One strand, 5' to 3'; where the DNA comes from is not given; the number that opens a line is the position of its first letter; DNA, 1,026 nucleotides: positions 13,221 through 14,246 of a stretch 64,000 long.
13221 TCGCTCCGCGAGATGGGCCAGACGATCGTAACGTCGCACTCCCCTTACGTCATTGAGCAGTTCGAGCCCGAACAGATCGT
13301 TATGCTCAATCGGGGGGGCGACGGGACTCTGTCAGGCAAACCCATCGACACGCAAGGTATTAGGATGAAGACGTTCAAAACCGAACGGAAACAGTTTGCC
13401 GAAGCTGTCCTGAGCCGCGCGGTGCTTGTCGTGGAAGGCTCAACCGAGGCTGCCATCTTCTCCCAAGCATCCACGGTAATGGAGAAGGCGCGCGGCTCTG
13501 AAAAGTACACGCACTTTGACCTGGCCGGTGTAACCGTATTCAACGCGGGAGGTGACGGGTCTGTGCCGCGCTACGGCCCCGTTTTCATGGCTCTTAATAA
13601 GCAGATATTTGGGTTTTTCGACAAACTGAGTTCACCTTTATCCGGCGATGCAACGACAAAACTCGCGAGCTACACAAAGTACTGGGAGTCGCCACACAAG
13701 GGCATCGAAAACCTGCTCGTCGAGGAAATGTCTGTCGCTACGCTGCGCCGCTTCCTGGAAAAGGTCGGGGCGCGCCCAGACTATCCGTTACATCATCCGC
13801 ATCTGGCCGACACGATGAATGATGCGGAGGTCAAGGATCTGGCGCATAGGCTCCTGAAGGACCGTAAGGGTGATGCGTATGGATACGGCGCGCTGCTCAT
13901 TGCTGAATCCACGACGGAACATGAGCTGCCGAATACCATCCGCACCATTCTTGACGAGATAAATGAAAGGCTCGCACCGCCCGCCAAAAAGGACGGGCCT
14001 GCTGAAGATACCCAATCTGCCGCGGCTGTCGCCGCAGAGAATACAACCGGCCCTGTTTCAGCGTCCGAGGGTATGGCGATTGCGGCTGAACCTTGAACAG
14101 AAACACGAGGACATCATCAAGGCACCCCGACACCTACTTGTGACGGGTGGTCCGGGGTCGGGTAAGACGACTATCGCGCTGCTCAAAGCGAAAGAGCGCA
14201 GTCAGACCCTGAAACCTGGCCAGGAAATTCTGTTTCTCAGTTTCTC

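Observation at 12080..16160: Gabija-like (OLD-family ATPase-Toprim plus UvrD helicase) defence islet with orphan MNT in a low-GC insert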

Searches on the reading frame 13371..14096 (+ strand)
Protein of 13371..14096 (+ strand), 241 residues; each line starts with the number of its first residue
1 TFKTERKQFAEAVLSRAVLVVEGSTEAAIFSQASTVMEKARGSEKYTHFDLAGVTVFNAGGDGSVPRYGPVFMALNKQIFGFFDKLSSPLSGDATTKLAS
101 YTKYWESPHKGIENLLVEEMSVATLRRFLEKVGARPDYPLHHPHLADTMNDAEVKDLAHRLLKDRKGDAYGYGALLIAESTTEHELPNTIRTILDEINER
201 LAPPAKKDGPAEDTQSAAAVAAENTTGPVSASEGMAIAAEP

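Call 46: search_solved_structures(query=window:13371-14096:+, max_evalue=10, show_alignments=5)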
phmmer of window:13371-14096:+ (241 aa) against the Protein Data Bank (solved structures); distinct sequences matched with E-value up to 10: 2.
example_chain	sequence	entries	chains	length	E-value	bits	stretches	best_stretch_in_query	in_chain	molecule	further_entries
8fje_A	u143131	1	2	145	0.84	12.5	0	99-145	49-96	E8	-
8dp6_A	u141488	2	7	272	1.7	11.5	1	149-201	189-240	Osmoprotection protein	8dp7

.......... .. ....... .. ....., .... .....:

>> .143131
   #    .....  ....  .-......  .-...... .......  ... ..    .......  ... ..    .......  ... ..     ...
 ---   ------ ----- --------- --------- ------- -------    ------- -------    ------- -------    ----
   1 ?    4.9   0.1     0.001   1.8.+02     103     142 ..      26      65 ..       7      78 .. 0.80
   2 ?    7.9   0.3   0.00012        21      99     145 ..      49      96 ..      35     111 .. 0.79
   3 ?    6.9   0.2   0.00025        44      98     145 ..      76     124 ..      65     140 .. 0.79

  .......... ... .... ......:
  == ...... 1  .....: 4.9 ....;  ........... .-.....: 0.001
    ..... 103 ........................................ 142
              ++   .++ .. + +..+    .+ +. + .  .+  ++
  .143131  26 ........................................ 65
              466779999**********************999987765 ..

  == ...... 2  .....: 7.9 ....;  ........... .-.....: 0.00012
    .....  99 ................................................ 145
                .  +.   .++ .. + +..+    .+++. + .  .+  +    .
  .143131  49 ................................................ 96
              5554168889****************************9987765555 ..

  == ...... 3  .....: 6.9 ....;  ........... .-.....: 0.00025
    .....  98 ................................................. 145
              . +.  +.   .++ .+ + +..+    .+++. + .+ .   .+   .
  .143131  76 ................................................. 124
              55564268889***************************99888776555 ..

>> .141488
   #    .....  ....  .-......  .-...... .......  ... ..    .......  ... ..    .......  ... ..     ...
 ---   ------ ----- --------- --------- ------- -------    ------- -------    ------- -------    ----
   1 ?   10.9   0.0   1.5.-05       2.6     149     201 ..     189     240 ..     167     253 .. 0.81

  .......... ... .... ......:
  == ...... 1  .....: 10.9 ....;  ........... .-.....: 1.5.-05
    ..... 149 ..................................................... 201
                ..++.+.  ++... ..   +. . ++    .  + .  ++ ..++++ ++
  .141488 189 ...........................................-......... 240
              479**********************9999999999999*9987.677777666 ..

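Call 69: search_solved_structures(query=A4, max_evalue=10, show_alignments=5)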
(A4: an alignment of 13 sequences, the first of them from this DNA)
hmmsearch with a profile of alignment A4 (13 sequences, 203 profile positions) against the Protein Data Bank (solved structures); distinct sequences matched with E-value up to 10: 7.
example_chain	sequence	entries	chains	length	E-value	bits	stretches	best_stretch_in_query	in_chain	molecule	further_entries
8esd_T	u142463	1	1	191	0.048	16.6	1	51-181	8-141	COMM domain-containing protein 10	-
8f2u_J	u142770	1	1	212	0.05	16.5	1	51-181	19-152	COMM domain-containing protein 10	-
8f2r_J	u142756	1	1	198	0.053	16.4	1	51-181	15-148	COMM domain-containing protein 10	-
8p0w_J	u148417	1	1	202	0.056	16.3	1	51-181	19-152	COMM domain-containing protein 10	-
8dp6_A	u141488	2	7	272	0.12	15.2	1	141-199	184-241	Osmoprotection protein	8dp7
1zp2_A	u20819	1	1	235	1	12.2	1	167-188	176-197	RNA polymerase II holoenzyme cyclin-like subunit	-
2efl_A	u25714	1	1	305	1.1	12.1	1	80-165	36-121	Formin-binding protein 1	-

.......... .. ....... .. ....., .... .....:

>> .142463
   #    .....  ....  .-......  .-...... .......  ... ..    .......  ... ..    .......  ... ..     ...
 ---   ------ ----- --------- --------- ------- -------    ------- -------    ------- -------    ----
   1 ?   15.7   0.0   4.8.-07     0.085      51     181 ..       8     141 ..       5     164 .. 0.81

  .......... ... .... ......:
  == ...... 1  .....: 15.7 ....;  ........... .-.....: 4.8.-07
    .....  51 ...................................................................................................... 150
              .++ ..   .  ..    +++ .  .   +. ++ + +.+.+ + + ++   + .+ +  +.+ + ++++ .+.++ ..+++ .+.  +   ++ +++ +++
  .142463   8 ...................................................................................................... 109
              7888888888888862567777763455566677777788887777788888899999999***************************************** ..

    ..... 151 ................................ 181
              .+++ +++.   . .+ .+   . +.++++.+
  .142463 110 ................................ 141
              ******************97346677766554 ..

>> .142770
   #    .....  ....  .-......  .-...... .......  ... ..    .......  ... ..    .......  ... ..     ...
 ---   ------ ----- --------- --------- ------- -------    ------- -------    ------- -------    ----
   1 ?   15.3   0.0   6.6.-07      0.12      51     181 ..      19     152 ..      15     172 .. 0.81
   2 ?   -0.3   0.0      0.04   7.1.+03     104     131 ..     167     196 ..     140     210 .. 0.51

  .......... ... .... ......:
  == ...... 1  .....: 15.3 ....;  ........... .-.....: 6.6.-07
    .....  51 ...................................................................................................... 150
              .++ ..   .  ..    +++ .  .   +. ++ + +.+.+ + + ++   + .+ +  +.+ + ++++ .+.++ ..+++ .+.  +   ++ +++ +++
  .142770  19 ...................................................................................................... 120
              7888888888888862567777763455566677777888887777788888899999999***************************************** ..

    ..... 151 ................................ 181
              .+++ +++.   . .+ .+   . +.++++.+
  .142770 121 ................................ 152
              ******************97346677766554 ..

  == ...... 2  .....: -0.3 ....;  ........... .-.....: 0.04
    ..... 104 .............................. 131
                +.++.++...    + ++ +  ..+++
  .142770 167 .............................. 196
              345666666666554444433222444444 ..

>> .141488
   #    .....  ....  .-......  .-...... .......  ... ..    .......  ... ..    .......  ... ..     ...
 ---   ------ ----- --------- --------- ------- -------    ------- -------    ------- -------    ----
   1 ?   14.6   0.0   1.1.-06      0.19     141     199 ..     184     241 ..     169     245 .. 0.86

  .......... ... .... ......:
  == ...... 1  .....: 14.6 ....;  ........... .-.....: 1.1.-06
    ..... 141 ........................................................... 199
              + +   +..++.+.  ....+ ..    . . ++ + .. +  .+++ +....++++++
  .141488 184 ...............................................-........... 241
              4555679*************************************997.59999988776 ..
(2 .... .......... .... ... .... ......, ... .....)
